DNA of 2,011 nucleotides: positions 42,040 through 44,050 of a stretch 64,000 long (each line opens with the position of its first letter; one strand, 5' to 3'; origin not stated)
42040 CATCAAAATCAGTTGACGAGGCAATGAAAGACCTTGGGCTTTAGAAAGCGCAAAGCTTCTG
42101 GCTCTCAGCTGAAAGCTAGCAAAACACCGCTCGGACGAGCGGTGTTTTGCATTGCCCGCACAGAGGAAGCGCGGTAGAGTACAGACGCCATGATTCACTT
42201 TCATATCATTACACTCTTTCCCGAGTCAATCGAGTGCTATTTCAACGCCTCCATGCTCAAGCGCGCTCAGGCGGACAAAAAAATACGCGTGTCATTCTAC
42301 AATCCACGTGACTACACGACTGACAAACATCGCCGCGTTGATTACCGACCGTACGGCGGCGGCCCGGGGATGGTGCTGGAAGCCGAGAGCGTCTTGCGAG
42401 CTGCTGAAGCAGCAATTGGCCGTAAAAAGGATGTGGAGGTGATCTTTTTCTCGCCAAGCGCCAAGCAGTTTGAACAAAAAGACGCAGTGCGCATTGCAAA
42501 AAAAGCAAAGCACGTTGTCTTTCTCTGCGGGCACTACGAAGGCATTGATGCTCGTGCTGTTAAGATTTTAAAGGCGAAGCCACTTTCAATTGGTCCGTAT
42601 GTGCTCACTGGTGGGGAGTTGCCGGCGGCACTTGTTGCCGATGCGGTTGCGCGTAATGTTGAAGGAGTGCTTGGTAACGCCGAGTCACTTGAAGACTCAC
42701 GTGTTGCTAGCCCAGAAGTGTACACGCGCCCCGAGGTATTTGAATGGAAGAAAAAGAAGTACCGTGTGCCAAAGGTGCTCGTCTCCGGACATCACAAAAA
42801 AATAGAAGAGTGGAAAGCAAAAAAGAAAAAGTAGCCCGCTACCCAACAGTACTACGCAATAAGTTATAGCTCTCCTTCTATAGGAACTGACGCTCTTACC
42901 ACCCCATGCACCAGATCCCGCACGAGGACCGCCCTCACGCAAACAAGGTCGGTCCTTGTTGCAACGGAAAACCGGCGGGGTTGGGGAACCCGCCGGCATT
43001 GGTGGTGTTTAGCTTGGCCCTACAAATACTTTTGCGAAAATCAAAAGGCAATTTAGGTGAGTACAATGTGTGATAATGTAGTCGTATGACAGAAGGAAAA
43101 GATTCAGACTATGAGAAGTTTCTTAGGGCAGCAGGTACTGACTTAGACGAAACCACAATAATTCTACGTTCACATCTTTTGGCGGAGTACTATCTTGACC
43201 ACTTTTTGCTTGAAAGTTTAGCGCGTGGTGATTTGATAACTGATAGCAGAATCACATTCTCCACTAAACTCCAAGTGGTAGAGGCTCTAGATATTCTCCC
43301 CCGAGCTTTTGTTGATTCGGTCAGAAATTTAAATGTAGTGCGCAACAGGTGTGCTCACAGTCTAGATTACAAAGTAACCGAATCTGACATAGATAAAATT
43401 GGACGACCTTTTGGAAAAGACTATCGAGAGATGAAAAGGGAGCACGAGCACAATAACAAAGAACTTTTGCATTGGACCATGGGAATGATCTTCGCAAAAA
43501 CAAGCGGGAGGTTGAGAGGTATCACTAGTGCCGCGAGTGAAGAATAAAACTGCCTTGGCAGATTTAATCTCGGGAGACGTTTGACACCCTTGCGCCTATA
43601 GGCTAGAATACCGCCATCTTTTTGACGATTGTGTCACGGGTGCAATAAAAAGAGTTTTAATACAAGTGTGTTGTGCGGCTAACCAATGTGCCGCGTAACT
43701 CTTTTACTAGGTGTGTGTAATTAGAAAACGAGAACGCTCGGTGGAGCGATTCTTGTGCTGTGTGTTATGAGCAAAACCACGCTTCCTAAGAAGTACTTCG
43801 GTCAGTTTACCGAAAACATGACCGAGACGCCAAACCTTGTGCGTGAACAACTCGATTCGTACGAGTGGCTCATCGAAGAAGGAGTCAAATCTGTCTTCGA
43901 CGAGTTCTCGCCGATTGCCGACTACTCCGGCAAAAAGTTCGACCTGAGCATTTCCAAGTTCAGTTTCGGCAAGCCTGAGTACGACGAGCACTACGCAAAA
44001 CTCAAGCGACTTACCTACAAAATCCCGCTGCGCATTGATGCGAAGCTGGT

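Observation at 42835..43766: AT-rich islet with a HEPN (RNxxAH) protein, inserted where rplS normally follows trmD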

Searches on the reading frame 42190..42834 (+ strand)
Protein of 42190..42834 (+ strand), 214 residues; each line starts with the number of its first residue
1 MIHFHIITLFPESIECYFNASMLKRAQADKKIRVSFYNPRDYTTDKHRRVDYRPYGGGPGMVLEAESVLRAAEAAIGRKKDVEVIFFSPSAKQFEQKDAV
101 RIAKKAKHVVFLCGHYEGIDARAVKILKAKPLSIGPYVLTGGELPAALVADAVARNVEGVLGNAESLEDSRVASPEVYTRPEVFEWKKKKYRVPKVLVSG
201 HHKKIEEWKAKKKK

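Call 4: search_protein_families(library=pfam, proteins=[window:42190-42834:+], max_evalue=1)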
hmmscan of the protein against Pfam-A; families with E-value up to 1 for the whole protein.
window:42190-42834:+ (214 aa): 1 family
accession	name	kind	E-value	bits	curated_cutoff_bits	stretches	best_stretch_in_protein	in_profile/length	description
PF01746.26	tRNA_m1G_MT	-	4.2e-43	147.8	27.3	1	24-212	2-185/195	tRNA (Guanine-1)-methyltransferase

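Call 20: find_related_loci(query=window:42190-42834:+, collection=genome_contigs, flank=6000)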
Query window:42190-42834:+ (214 aa) in genome_contigs; peptide patterns used: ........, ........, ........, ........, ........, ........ (x = any residue, [..] = any of these).
600 stretches matched a pattern (row limit reached: there are more); 597 encode a relative of the query (tblastn E <= 1e-3); the best 80 are kept; 80 distinct loci.
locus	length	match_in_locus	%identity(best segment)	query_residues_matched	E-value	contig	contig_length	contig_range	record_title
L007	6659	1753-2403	55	1-214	4e-75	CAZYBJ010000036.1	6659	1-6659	MAG TPA_asm: uncultured Candidatus Saccharibacteria bacterium isolate SRP219642_co6_396 genome assembly, contig: NODE_11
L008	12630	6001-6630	46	2-212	8e-59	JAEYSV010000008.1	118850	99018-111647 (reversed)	MAG: Bacillota bacterium isolate OH_CBlB_10 k127_878068, whole genome shotgun sequence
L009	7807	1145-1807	44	1-212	4e-58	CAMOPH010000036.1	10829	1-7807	MAG: uncultured Lachnospiraceae bacterium isolate SRR873604_bin.17_metaWRAP_v1.3_MAG genome assembly, contig: NODE_15438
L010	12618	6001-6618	44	2-212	1e-56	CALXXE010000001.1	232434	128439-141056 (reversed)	MAG: uncultured Clostridia bacterium isolate BRZ_NT__bin79 genome assembly, contig: BRZ_NT__NODE_66_length_232434_cov_10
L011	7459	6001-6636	46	2-214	5e-57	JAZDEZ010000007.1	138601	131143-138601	MAG: Patescibacteria group bacterium isolate MEGAHIT-group-0.176 k141_14148432, whole genome shotgun sequence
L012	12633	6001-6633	46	2-212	2e-56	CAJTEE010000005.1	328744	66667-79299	Lachnospiraceae bacterium isolate C57_80_CC_BP genome assembly, contig: MGBC000176.5, whole genome shotgun sequence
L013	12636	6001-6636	46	2-213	3e-56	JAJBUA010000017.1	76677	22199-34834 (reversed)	MAG: Clostridiales bacterium isolate U_126911 U_126911=NODE_25_length_76677_cov_11.132716, whole genome shotgun sequence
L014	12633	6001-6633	46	2-212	8e-56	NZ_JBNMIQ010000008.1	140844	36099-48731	MAG: Brotaphodocola sp. isolate CM_BacBro2208.92 k141_17986_length_140844_cov_51.5961, whole genome shotgun sequence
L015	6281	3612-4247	45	2-212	1e-55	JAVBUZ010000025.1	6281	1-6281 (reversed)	MAG: Lachnospiraceae bacterium isolate EPI_MAG_00295 c_000000082057, whole genome shotgun sequence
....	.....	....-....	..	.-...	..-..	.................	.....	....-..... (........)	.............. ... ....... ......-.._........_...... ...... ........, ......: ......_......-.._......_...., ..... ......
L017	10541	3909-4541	46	1-212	1e-55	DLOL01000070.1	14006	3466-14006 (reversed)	MAG TPA_asm: Eubacteriaceae bacterium UBA7485 UBA7485_contig_2404, whole genome shotgun sequence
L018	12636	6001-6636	46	2-213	2e-55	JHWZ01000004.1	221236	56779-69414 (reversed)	Lachnospiraceae bacterium P6B14 T512DRAFT_scaffold00004.4_C, whole genome shotgun sequence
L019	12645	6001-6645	44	2-212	1e-55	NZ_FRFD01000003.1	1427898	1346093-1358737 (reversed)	Anaerocolumna xylanovorans DSM 12503, whole genome shotgun sequence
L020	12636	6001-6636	45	2-213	2e-55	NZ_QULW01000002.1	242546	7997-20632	Clostridium sp. OM02-18AC OM02-18AC.Scaf2, whole genome shotgun sequence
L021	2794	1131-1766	44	2-212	1e-55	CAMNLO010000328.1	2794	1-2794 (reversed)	MAG: uncultured bacterium isolate SRR1222429_bin.141_metaWRAP_v1.3_MAG genome assembly, contig: NODE.133795_length_2794_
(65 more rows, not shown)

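Call 52: find_homologous_proteins(query=window:42190-42834:+, max_evalue=1e-40)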
Query window:42190-42834:+ (214 aa): 6865 proteins with E <= 1e-40 among 8000 candidates; the best 120 are listed.
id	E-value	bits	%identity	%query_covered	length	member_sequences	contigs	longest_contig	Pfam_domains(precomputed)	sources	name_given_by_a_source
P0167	1.4e-137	474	100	100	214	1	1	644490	PF01746.27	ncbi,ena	-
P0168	9.1e-121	419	86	100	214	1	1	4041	PF01746.27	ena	-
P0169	5.6e-116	403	82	100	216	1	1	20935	PF01746.27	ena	-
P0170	2.3e-115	401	84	100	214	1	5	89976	PF01746.27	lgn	-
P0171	2.7e-115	401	84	100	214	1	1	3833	PF01746.27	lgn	-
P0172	6.2e-115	400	72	100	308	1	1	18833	PF01541.31,PF01746.27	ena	-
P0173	1.1e-114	399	84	97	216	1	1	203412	PF01746.27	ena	-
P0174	1.3e-114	399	81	100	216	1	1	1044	PF01746.27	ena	-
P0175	3.4e-114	398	81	100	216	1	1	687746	PF01746.27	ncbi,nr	ncbi:tRNA (guanosine(37)-N1)-methyltransferase TrmD [Candidatus Kaiserbacteria bacterium]|nr:MAG: tR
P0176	4.8e-114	397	84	97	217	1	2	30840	PF01746.27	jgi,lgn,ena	-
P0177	2.3e-113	395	82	100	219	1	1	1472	PF01746.27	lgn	-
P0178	2.3e-113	395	80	100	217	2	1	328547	PF01746.27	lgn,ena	-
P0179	4.3e-113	394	82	96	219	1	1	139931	PF01746.27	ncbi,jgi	-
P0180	4.3e-113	394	81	100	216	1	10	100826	PF01746.27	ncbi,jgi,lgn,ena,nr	ncbi:MAG: tRNA (guanosine(37)-N1)-methyltransferase TrmD [Parcubacteria group bacterium]|nr:tRNA (gu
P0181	8.5e-113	393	81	100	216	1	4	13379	PF01746.27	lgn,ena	-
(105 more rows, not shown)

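Call 53: find_encoding_contigs(protein=P0170, flank=5000, max_places=2)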
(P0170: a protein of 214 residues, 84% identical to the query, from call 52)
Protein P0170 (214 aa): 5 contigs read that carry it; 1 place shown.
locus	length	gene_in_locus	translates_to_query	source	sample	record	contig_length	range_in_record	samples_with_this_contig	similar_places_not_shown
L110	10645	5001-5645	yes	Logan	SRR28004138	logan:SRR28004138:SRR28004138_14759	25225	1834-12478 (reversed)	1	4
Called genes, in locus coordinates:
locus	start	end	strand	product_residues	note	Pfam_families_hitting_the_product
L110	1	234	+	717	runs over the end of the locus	PF02463:SMC_N, PF13175:AAA_15, PF13476:AAA_23, PF13304:AAA_21 (faint)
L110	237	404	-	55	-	PF20403:DUF6693 (weak)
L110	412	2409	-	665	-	PF08206:OB_RNB (weak), PF17849:OB_Dis3 (weak), PF17876:CSD2, PF00773:RNB, PF00575:S1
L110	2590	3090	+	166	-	PF00886:Ribosomal_S16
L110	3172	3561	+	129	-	PF13083:KH_KhpA-B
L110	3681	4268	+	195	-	PF07486:Hydrolase_2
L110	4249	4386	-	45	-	-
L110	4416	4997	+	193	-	PF00702:Hydrolase, PF13344:Hydrolase_6 (faint), PF13419:HAD_2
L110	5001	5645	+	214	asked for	PF01746:tRNA_m1G_MT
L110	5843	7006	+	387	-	PF02463:SMC_N (faint), PF13304:AAA_21, PF13175:AAA_15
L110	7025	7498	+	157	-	-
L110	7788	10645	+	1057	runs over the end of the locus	PF04563:RNA_pol_Rpb2_1, PF04561:RNA_pol_Rpb2_2, PF04565:RNA_pol_Rpb2_3, PF10385:RNA_pol_Rpb2_45, PF00562:RNA_pol_Rpb2_6, PF04560:RNA_pol_Rpb2_7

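Call 54: find_encoding_contigs(protein=P0173, flank=5000, max_places=1)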
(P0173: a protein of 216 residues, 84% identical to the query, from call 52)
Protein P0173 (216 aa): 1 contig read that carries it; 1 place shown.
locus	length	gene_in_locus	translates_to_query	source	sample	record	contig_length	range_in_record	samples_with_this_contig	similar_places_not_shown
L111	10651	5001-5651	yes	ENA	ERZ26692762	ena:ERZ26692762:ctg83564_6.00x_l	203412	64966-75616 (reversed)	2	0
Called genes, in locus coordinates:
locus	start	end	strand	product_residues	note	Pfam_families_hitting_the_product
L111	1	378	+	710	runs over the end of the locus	PF02463:SMC_N, PF13175:AAA_15, PF13476:AAA_23, PF13304:AAA_21 (faint)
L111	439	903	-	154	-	-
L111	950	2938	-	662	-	PF08206:OB_RNB, PF17849:OB_Dis3 (weak), PF17876:CSD2, PF00773:RNB, PF00575:S1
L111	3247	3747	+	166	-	PF00886:Ribosomal_S16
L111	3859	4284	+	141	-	PF13083:KH_KhpA-B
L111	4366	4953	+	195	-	PF00702:Hydrolase, PF13419:HAD_2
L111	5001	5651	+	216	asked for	PF01746:tRNA_m1G_MT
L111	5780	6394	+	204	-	PF01725:Ham1p_like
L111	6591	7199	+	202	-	PF02142:MGS, PF01808:AICARFT_IMPCHas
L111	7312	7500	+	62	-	PF04014:MazE_antitoxin (faint)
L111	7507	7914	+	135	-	-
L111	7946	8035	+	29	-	-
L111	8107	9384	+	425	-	PF02844:GARS_N, PF01071:GARS_A, PF02655:ATP-grasp_3 (weak), PF02843:GARS_C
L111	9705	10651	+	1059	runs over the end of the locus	PF04563:RNA_pol_Rpb2_1, PF04561:RNA_pol_Rpb2_2, PF04565:RNA_pol_Rpb2_3, PF10385:RNA_pol_Rpb2_45, PF00562:RNA_pol_Rpb2_6, PF04560:RNA_pol_Rpb2_7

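Call 55: find_encoding_contigs(protein=P0175, flank=5000, max_places=1)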
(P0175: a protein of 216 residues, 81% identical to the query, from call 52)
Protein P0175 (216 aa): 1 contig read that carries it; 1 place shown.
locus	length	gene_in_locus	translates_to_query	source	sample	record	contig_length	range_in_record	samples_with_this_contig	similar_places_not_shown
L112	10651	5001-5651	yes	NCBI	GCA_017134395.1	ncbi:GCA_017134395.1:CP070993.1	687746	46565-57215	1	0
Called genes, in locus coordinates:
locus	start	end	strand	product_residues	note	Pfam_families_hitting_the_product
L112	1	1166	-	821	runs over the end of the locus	PF25049:OB_HELZ2 (weak), PF17876:CSD2 (weak), PF00773:RNB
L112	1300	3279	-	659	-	PF08206:OB_RNB, PF17876:CSD2, PF17849:OB_Dis3, PF00773:RNB, PF00575:S1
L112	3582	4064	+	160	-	PF00886:Ribosomal_S16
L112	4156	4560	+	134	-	PF13083:KH_KhpA-B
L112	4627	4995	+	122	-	-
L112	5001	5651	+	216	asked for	PF01746:tRNA_m1G_MT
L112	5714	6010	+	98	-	-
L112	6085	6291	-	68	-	-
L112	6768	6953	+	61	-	-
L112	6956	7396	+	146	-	PF00293:NUDIX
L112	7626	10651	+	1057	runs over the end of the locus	PF04563:RNA_pol_Rpb2_1, PF04561:RNA_pol_Rpb2_2, PF04565:RNA_pol_Rpb2_3, PF10385:RNA_pol_Rpb2_45, PF00562:RNA_pol_Rpb2_6, PF04560:RNA_pol_Rpb2_7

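Call 56: find_encoding_contigs(protein=P0168, flank=5000, max_places=1)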
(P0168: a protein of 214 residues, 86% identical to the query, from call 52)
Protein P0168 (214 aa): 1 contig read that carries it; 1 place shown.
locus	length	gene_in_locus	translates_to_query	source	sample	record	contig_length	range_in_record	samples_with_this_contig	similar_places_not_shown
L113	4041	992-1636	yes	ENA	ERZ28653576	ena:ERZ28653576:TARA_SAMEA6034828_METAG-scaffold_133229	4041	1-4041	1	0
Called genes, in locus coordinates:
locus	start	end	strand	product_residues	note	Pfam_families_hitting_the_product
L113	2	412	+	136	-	?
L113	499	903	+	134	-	PF13083:KH_KhpA-B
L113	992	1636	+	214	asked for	PF01746:tRNA_m1G_MT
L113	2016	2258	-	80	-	-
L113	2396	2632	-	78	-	-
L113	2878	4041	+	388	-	?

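Call 60: search_protein_families(library=padloc, proteins=[L110:5843-7006:+, L110:7025-7498:+, L111:7312-7500:+, L111:7507-7914:+, L112:5714-6010:+, L112:6085-6291:-, L112:6768-6953:+, L113:2016-2258:-, L113:2396-2632:-], max_evalue=0.01)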
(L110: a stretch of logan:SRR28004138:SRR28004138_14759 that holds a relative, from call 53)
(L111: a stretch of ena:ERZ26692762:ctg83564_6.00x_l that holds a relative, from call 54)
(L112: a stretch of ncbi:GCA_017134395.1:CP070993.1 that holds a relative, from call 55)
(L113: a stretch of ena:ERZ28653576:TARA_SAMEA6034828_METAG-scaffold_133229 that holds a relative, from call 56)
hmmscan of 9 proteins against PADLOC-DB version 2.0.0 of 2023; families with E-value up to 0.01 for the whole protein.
L110:5843-7006:+ (387 aa): 98 families (the best 25 are shown)
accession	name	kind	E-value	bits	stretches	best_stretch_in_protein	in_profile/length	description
PDLC02335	AbiLi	-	3.1e-64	215.1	1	1-385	49-287/326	AbiLi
PDLC02980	AriA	-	3.1e-27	94.3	1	43-333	1-300/304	-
PDLC04176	HEC-01A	-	1.1e-21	75.7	1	38-356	20-341/371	-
PDLC04175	HEC-01A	-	1.8e-18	64.8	1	40-364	24-340/363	-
PDLC04135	mad3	-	1.1e-17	62.7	1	30-355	8-345/374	mads_3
PDLC04608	PDC-M38A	-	2.2e-17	61.8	1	38-333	22-313/367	-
PDLC04177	HEC-01A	-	3.3e-16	57.3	1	41-364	26-370/393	-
PDLC02979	AriA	-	2.1e-14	52.1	2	220-332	257-369/373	-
PDLC02336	AbiLi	-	3.3e-14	51.2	1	32-361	13-314/340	AbiLi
PDLC04426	PDC-M12A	-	3e-13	47.9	1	1-379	1-367/369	-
PDLC02914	ATPase-Toprim_I-B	-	5.6e-13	46.9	1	290-356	202-268/443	-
PDLC02915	ATPase-Toprim_I-B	-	1.7e-12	44.9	2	267-362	226-329/623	-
PDLC04183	HEC-01A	-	4.1e-12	43.9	1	43-356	26-368/402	-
PDLC04182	HEC-01A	-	4.1e-12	43.8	1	30-352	26-367/406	-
PDLC04214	HEC-02A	-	6e-12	43.5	1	241-337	184-283/338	-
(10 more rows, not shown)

L110:7025-7498:+ (157 aa): 1 family
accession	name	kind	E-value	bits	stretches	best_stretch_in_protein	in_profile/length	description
PDLC02337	AbiLii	-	0.0021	16.7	1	4-108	25-53/170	AbiLii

L111:7312-7500:+ (62 aa): 0 families

L111:7507-7914:+ (135 aa): 0 families

L112:5714-6010:+ (98 aa): 0 families

L112:6085-6291:- (68 aa): 0 families

L112:6768-6953:+ (61 aa): 0 families

L113:2016-2258:- (80 aa): 0 families

L113:2396-2632:- (78 aa): 0 families

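Call 84: search_protein_families(library=pfam, proteins=[L111:439-903:-], max_evalue=0.1)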
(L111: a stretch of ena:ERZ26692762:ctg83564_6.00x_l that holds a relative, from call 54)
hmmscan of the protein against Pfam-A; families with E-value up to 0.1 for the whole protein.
L111:439-903:- (154 aa): 1 family
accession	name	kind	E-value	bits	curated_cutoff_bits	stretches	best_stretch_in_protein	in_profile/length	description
PF14138.11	COX16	-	0.09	13.5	27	0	83-121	10-48/79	Cytochrome c oxidase assembly protein COX16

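Call 85: find_encoding_contigs(protein=P0180, flank=5000, max_places=4)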
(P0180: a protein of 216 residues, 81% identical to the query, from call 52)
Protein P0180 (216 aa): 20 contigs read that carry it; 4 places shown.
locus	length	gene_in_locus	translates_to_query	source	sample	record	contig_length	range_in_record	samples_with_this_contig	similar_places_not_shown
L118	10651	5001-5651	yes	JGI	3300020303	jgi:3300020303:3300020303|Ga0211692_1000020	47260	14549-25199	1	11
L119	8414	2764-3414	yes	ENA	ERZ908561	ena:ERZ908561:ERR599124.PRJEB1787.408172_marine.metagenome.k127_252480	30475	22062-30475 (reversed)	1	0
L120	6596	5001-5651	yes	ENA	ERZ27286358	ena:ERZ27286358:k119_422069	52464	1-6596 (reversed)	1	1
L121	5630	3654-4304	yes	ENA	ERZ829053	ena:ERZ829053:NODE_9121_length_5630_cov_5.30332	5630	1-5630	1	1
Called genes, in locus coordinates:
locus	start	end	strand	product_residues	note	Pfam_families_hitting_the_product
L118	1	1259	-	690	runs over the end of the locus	PF08206:OB_RNB (weak), PF17876:CSD2 (weak), PF00773:RNB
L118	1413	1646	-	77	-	-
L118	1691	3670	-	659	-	PF08206:OB_RNB, PF17876:CSD2, PF17849:OB_Dis3, PF00773:RNB, PF00575:S1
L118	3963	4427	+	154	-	PF00886:Ribosomal_S16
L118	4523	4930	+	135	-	PF13083:KH_KhpA-B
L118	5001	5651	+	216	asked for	PF01746:tRNA_m1G_MT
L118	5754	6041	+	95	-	-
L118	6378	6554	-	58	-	-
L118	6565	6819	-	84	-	-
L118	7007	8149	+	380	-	PF12697:Abhydrolase_6 (weak)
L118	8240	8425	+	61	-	-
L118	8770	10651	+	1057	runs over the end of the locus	PF04563:RNA_pol_Rpb2_1, PF04561:RNA_pol_Rpb2_2, PF04565:RNA_pol_Rpb2_3, PF10385:RNA_pol_Rpb2_45, PF00562:RNA_pol_Rpb2_6, PF04560:RNA_pol_Rpb2_7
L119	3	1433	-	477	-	?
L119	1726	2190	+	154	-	PF00886:Ribosomal_S16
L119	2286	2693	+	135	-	PF13083:KH_KhpA-B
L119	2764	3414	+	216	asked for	PF01746:tRNA_m1G_MT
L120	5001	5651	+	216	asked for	PF01746:tRNA_m1G_MT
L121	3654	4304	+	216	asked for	PF01746:tRNA_m1G_MT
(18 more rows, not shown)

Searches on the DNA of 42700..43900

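Call 18: search_rna_families(source=window, start=42700, end=43900, threshold=evalue, max_evalue=10)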
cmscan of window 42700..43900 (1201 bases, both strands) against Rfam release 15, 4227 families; matches with E-value up to 10: 2.
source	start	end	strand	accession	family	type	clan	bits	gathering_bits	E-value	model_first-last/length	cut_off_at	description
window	43114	43177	-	RF01425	snoR121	Gene; snRNA; snoRNA; CD-box;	-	19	50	1.3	1-88/88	no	small nucleolar RNA snoR121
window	43216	43269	+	RF00642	mir-23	Gene; miRNA;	-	15.4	52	6.4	1-73/73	no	mir-23 microRNA precursor family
